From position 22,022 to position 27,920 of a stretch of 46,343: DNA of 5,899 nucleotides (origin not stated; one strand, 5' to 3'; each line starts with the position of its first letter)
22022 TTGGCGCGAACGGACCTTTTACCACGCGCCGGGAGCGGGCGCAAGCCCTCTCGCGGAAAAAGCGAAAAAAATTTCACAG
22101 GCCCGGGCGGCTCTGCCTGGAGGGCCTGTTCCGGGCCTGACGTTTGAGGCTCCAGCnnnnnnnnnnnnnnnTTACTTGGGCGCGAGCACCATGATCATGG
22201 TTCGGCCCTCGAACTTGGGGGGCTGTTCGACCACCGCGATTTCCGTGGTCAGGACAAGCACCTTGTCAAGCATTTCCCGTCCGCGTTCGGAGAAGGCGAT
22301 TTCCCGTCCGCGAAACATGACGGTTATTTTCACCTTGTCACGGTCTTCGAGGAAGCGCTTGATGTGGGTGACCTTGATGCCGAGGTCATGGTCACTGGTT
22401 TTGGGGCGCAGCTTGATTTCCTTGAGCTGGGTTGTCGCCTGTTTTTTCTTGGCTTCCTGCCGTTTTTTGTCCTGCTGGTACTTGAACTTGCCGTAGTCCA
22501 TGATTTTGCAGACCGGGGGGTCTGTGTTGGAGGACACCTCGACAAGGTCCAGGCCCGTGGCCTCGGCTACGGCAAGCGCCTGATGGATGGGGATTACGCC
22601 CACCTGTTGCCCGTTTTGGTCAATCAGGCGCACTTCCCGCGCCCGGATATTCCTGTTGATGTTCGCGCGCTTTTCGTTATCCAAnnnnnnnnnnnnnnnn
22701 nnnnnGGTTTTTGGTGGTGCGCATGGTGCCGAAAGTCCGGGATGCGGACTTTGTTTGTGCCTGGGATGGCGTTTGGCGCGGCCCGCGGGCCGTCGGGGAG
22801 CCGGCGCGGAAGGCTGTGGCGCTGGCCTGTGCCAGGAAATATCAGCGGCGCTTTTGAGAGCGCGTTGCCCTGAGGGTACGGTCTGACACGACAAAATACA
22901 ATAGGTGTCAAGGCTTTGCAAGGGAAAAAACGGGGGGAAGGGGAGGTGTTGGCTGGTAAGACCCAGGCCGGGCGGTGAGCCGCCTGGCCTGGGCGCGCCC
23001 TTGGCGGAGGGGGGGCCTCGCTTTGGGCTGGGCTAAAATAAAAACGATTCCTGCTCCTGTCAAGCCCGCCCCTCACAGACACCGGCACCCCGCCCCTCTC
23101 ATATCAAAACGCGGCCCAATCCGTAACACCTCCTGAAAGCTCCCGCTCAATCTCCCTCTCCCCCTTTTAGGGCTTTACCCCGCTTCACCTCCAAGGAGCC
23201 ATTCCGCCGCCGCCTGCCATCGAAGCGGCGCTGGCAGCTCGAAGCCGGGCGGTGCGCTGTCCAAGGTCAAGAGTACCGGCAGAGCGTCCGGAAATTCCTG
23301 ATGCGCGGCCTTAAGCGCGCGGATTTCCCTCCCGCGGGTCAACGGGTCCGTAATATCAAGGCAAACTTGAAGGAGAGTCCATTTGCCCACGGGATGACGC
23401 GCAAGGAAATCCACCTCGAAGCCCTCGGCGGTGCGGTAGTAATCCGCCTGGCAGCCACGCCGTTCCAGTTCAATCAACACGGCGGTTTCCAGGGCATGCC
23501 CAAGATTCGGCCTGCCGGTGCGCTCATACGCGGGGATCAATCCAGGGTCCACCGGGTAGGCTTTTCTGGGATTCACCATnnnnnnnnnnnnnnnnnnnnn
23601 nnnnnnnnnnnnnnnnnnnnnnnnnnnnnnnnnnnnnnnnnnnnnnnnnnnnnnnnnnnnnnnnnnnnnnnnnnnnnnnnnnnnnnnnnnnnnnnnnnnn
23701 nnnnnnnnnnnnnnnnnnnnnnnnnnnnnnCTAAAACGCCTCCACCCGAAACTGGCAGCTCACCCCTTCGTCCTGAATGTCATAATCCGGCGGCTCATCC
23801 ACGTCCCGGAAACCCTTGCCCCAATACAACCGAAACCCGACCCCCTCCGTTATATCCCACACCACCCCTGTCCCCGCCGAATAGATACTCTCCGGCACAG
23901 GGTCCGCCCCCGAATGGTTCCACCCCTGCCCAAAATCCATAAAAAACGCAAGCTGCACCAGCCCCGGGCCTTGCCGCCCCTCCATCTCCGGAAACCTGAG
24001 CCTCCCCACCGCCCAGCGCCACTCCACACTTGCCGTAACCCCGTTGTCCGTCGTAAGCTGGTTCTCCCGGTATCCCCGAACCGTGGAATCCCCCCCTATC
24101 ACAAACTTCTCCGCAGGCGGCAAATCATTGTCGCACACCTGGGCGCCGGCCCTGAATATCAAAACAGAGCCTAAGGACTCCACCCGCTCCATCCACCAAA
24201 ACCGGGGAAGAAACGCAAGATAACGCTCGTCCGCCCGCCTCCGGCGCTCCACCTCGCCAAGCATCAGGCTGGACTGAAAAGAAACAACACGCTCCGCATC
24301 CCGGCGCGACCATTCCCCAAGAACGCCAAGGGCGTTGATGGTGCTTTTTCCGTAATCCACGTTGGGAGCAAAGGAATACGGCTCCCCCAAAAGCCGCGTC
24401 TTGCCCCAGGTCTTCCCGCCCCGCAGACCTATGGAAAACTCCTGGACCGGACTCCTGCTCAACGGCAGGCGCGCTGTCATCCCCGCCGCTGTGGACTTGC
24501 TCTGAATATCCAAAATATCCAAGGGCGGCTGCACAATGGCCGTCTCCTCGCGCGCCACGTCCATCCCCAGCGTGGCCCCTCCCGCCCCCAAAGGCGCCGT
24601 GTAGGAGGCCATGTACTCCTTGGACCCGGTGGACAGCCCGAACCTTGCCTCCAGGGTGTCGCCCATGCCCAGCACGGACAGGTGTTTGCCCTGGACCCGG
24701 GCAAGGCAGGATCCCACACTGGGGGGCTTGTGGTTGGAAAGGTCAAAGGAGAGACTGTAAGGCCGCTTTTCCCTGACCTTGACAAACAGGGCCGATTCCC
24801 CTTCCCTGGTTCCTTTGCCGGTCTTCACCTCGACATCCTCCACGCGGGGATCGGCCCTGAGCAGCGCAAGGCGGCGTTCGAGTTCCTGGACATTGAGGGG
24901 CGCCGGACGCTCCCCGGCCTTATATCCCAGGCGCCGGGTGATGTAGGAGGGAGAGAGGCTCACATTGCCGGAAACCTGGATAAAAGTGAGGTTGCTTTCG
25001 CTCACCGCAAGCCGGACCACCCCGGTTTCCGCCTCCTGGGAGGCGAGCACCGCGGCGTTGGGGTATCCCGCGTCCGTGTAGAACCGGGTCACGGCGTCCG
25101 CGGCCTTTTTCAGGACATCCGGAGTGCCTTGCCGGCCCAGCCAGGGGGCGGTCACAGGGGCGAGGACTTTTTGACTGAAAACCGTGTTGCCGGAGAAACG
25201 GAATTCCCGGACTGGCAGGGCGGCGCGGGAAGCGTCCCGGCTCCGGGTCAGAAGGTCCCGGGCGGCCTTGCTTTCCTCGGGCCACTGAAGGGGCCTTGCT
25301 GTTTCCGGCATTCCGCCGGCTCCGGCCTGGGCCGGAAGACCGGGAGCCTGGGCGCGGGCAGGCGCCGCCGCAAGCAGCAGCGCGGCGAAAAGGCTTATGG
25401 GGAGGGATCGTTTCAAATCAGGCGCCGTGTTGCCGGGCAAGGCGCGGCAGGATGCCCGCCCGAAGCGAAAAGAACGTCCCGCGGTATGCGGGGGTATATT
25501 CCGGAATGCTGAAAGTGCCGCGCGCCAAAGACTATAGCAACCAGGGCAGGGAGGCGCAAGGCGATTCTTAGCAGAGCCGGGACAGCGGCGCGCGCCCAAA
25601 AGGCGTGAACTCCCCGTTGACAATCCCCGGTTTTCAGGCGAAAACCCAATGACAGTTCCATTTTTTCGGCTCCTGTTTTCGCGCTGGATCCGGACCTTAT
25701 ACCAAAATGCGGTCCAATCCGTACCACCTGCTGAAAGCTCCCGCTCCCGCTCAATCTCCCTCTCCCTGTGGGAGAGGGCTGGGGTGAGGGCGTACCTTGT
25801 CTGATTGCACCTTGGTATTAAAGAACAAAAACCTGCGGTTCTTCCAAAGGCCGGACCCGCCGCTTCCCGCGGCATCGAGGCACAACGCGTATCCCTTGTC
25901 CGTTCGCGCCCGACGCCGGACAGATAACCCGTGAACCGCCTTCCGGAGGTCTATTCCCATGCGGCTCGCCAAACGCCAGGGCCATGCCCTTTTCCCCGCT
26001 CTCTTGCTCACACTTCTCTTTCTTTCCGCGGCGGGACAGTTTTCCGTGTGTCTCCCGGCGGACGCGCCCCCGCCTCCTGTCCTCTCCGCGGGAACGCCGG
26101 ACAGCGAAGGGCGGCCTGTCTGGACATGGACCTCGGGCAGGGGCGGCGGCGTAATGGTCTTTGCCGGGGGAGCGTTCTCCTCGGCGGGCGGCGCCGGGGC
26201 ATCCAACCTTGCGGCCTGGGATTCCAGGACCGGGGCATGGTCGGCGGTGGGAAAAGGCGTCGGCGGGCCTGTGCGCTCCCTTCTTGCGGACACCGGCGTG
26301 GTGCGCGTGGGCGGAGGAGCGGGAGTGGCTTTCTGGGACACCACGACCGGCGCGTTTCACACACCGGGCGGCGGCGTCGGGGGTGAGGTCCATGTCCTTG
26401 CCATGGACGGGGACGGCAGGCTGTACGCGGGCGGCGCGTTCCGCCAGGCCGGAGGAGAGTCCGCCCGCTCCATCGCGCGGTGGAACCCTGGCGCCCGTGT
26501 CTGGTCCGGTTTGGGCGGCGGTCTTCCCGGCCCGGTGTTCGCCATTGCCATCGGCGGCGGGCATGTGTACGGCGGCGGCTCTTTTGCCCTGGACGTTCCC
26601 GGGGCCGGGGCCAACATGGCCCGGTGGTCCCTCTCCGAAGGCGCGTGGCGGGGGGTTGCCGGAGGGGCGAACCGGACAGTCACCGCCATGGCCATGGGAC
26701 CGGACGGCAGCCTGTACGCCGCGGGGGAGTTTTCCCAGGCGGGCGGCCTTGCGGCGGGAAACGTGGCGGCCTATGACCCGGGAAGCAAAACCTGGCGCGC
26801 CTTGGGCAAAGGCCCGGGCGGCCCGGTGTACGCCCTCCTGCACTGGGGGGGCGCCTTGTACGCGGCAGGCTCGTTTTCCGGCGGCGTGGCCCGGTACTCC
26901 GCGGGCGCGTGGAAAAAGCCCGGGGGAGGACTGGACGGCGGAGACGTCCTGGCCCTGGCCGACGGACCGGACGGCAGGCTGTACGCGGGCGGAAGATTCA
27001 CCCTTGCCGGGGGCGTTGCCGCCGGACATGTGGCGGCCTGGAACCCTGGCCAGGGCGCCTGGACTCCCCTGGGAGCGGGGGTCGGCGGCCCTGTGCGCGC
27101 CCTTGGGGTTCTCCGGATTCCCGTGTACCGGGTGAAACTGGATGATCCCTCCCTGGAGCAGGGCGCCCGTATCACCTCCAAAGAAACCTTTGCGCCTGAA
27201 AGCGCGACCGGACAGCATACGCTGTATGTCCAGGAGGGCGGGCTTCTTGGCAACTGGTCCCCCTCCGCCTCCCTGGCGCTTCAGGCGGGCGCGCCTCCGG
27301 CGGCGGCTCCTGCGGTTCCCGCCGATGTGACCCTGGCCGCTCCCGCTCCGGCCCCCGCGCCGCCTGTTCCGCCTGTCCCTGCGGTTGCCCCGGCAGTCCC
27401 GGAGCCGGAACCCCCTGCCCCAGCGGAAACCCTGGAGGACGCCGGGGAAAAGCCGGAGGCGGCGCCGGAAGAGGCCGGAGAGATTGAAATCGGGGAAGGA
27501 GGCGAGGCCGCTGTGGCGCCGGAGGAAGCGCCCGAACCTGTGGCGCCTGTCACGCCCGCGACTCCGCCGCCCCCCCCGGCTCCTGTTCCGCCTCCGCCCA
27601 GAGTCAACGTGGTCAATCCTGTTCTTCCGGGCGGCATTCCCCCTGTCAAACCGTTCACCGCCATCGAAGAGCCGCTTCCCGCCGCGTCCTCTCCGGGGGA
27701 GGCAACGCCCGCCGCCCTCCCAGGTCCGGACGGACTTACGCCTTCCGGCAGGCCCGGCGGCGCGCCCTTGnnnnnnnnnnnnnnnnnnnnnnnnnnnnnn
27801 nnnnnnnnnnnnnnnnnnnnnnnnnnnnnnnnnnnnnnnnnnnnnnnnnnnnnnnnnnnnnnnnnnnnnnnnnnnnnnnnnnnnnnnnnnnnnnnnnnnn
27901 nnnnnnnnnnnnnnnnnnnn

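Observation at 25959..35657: A 3,232-aa surface-type giant protein with an unusual domain order and no recognisable anchoring or secretion module beyond a Sec signal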

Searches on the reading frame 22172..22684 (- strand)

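Call 21: search_protein_families(library=pfam, proteins=[window:22172-22684:-], max_evalue=0.001)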
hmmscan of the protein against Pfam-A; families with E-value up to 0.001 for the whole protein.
window:22172-22684:- (170 aa): 2 families
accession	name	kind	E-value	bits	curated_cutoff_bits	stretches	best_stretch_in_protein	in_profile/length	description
PF00707.27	IF3_C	-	1e-34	118.7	34.8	1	86-170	2-86/86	Translation initiation factor IF-3, C-terminal domain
PF05198.21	IF3_N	-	5.5e-34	116.6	26.9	1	9-78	1-70/70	Translation initiation factor IF-3, N-terminal domain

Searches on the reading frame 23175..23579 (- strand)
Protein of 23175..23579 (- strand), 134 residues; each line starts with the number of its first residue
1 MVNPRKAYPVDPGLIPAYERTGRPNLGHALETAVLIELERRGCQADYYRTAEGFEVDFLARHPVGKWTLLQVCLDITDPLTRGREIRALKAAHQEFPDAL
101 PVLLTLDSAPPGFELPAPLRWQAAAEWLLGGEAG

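Call 21: search_protein_families(library=pfam, proteins=[window:23175-23579:-], max_evalue=0.001)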
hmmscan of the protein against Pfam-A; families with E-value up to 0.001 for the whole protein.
window:23175-23579:- (134 aa): 1 family
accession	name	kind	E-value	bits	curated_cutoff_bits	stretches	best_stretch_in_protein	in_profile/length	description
PF13635.12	DUF4143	-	1.6e-07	31.6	28.1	1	5-73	78-158/160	Domain of unknown function (DUF4143)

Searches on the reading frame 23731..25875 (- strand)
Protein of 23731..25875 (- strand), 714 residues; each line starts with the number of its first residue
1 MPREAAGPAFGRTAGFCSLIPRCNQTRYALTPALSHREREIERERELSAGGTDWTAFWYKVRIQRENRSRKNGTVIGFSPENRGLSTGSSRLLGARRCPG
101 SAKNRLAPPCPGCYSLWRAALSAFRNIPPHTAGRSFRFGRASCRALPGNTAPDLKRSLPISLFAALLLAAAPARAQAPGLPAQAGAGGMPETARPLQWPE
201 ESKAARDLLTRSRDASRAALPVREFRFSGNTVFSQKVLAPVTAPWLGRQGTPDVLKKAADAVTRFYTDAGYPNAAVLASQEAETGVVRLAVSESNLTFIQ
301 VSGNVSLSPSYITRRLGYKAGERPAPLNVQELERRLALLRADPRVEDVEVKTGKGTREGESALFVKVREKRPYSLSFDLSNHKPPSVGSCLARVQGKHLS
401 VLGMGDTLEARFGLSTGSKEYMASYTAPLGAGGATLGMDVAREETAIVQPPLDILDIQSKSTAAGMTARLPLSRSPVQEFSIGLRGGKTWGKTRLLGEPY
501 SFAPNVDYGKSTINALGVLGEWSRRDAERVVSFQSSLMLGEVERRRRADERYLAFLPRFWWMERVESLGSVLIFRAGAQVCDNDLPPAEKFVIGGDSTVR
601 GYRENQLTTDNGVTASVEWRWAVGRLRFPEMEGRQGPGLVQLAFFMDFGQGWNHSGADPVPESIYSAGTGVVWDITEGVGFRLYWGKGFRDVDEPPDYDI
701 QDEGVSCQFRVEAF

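Call 9: search_protein_families(library=pfam, proteins=[window:23731-25875:-], max_evalue=0.001)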
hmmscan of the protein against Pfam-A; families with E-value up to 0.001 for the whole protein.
window:23731-25875:- (714 aa): 4 families
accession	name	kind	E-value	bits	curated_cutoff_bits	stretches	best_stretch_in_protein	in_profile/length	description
PF03865.19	ShlB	-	6.3e-14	52.6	22.7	1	576-669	225-307/311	Haemolysin secretion/activation protein ShlB/FhaC/HecB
PF01103.29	Omp85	-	2e-13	51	24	1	580-675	188-293/325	Omp85 superfamily domain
PF08479.16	POTRA_2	-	1.6e-12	47.5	24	1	220-293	1-75/76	POTRA domain, ShlB-type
PF07244.20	POTRA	-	8.9e-07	30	21.3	0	222-284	3-63/79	Surface antigen variable number repeat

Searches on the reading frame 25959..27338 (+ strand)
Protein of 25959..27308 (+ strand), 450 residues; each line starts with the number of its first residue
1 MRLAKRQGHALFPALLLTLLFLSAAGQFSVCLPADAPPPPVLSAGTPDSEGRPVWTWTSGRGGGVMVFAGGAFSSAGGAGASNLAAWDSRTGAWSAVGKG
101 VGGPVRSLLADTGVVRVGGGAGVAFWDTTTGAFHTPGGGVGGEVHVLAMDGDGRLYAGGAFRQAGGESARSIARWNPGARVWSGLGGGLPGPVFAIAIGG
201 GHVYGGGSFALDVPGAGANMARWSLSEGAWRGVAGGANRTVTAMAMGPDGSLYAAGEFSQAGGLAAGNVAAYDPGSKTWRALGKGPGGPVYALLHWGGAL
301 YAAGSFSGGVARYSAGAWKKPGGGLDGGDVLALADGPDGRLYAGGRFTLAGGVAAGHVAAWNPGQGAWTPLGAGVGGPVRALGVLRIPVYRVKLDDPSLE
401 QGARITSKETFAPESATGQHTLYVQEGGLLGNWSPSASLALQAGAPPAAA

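Call 16: find_homologous_proteins(query=window:25959-27284:+)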
Query seq(442 aa) (442 aa): 464 proteins with E <= 0.001 among 8000 candidates; the best 120 are listed.
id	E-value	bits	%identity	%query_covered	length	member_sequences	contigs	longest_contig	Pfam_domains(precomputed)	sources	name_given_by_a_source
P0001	9.8e-116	405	39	81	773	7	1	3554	PF12768.14,PF07494.18,PF17164.11,PF20067.6,PF19565.5,PF00179.32,PF00400.39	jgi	jgi:WD40 repeat protein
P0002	3.3e-108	381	39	72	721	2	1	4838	PF12768.14,PF07494.18,PF17164.11,PF20067.6,PF19565.5,PF00179.32,PF00400.39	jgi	jgi:WD40 repeat protein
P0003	4.6e-106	374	39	70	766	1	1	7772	PF07646.22,PF12768.14,PF07494.18,PF17164.11,PF20067.6,PF19565.5,PF00179.32,PF00400.39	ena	-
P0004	7.4e-95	337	37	71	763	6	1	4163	PF12768.14,PF07494.18,PF17164.11,PF19565.5,PF00179.32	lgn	-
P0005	1.9e-89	319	39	71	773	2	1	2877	PF12768.14,PF07494.18,PF17164.11,PF19565.5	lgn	-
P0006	1.4e-87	313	35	70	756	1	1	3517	PF12768.14,PF07494.18,PF17164.11,PF19565.5,PF00400.39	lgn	-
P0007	2.4e-81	292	40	72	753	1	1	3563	PF12768.14,PF07494.18,PF17164.11,PF19565.5,PF06739.18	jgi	jgi:hypothetical protein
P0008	3.5e-79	285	35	74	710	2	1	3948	PF12768.14,PF17164.11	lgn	-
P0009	1.4e-77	280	31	74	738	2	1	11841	PF12768.14,PF17164.11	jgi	jgi:hypothetical protein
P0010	1.5e-76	276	40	72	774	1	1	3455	PF12768.14,PF07494.18,PF17164.11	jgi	jgi:hypothetical protein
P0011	6.3e-74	268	33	73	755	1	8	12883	PF12768.14,PF13964.13,PF17164.11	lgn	-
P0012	1.7e-73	266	42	71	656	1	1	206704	PF12768.14,PF07494.18,PF17164.11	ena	-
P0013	9.9e-71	257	33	71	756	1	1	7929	PF12768.14,PF17164.11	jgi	jgi:trimeric autotransporter adhesin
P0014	3.9e-69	252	37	72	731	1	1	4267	PF12768.14,PF17164.11,PF19565.5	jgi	jgi:hypothetical protein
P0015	1.8e-62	230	36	72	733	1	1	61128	PF12768.14,PF07494.18,PF19565.5,PF06739.18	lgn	-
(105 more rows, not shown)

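Call 41: search_protein_families(library=ncbifam, proteins=[window:25959-27308:+], max_evalue=1)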
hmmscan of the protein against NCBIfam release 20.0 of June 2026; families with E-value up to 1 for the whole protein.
window:25959-27308:+ (450 aa): 1 family
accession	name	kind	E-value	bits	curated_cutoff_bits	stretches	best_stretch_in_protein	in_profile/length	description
TIGR02608.1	delta_60_rpt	domain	0.0072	16.1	76.5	0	144-177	3-36/55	delta-60 repeat domain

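Call 45: predict_structure(alignment_id=A1)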
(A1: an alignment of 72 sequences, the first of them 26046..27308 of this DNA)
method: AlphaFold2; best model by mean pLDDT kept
length: 421 residues; sequences in the alignment: 72
mean_pLDDT: 85.1   pTM: 0.80
mean pLDDT of the five models: 85.1, 84.9, 84.5, 84.2, 83.9
residues with pLDDT >= 90: 313; 70-90: 18; 50-70: 30; < 50: 60
segments of 3 or more residues with pLDDT < 50: 1-4, 27-31, 376-421
pLDDT, mean of each block of 10 residues (from residue 1): 45 60 58 82 98 98 96 97 95 96 96 98 97 98 98 97 98 97 81 96 96 98 98 97 97 97 97 97 97 93 97 98 97 96 98 90 59 47 41 38 35 37 37
secondary structure, 60 per line:
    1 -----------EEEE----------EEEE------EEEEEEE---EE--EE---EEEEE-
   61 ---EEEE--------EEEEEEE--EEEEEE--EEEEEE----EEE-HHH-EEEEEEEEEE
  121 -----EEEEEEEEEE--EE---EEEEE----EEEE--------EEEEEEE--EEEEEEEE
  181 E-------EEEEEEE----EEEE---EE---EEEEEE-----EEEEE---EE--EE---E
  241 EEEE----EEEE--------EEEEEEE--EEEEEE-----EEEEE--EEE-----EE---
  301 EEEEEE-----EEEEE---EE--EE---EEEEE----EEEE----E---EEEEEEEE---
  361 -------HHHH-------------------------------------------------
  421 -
elements in order: E12-15 E26-29 E36-42 E55-59 E64-67 E76-82 E85-90 E93-98 E103-105 E111-120 E126-135 E143-147 E152-155 E164-170 E173-181 E189-195 E200-203 E212-217 E223-227 E240-244 E249-252 E261-267 E270-275 E281-285 E288-290 E301-306 E312-316 E329-333 E338-341 E350-357 H368-371

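Call 48: fold_search(model_id=the predicted structure, library=pdb)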
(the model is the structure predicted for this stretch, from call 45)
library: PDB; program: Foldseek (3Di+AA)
matches with E <= 10: 1665; with E <= 0.001: 1162
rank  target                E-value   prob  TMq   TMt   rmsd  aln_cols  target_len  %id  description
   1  8pjy                  3.7e-13  1.00  0.40  0.54   7.5       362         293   20  Crystal structure of the computationally designed SAKe6EEref protein (released 2024-07-10)
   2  8pjr                  4.9e-13  1.00  0.39  0.54   7.0       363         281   19  Crystal structure of the SAKe6AC-LB protein (released 2024-07-10)
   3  7ong                  1.0e-12  1.00  0.39  0.52   7.5       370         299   16  Crystal structure of the computationally designed SAKe6BE-L1 protein (released 2022-12-14)
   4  6y7n_A                1.2e-12  1.00  0.51  0.65   6.1       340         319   17  The crystal structure of the eight-bladed symmetrical designer protein Tako8 in the presence of tellurotungstic Anders (released 2020-12-16)
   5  8xgk                  1.3e-12  1.00  0.44  0.59   7.6       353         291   19  Optimization Efforts for Identification of Novel Highly Potent Keap1-Nrf2 Protein-Protein Interaction Ihhibitors (released 2024-05-22)
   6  7on6                  1.7e-12  1.00  0.38  0.49   8.0       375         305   19  Crystal structure of the computationally designed SAKe6AE protein (released 2022-12-14)
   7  6uf0_A                1.8e-12  1.00  0.42  0.58   8.0       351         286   19  Crystal structure of N-(4-((4-methoxy-N-(2,2,2-trifluoroethyl)phenyl)sulfonamido)isoquinolin-1-yl)-N-((4-methoxyphenyl (released 2019-12-18)
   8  7xm3                  2.0e-12  1.00  0.42  0.58   6.5       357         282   17  Crystal structure of Keap1 Kelch domain (residues 322-609) in complex with 6k (released 2022-07-06)
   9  8pjx                  2.1e-12  1.00  0.39  0.54   6.8       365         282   18  Crystal structure of the computationally designed SAKe6FR protein (released 2024-07-10)
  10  9hwr                  2.6e-12  1.00  0.41  0.56   8.2       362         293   18  Crystal structure of the Keap1 Kelch domain in complex with the small molecule UCAB#827 at 1.40 Angstrom resolution (released 2025-09-03)
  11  4l7d_C                2.9e-12  1.00  0.43  0.59   8.0       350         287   18  Structure of keap1 kelch domain with (1S,2R)-2-{[(1S)-5-methyl-1-[(1-oxo-1,3-dihydro-2H-isoindol-2-yl)methyl]-3,4-dihy (released 2014-02-19)
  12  7onh_A                2.9e-12  1.00  0.39  0.49   8.3       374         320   17  Crystal structure of the computationally designed SAKe6BE-L3 protein (released 2022-12-14)
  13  1u6d                  3.3e-12  1.00  0.41  0.57   7.6       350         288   18  Crystal structure of the Kelch domain of human Keap1 (released 2004-10-12)
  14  8pjv                  3.5e-12  1.00  0.39  0.54   7.0       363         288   17  Crystal structure of the computationally designed SAKe6DR protein (released 2024-07-10)
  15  6ttk_C                3.8e-12  1.00  0.41  0.56   6.8       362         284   17  Crystal structure of the kelch domain of human KLHL12 in complex with DVL1 peptide (released 2020-02-12)
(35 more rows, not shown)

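Call 85: find_related_loci(query=A2, collection=metagenome_contigs, flank=10000)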
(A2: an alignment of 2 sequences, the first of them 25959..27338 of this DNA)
Query A2 (460 aa) in metagenome_contigs; peptide patterns used: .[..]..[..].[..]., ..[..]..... (x = any residue, [..] = any of these).
181 stretches matched a pattern; 1 encode a relative of the query (tblastn E <= 1e-3); 1 distinct loci.
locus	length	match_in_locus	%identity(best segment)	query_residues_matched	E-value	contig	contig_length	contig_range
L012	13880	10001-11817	35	42-382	3e-23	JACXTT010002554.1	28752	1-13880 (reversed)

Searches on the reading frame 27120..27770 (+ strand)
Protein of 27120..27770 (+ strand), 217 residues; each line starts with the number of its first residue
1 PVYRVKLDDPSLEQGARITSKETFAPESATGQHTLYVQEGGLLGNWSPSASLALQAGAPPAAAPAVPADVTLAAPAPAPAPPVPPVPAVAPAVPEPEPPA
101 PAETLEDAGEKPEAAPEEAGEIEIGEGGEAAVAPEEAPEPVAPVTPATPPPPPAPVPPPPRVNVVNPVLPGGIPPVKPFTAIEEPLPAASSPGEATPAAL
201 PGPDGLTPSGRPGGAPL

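Call 40: search_protein_families(library=pfam, proteins=[window:27120-27770:+], max_evalue=1)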
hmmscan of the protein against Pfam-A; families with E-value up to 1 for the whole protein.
window:27120-27770:+ (217 aa): 0 families
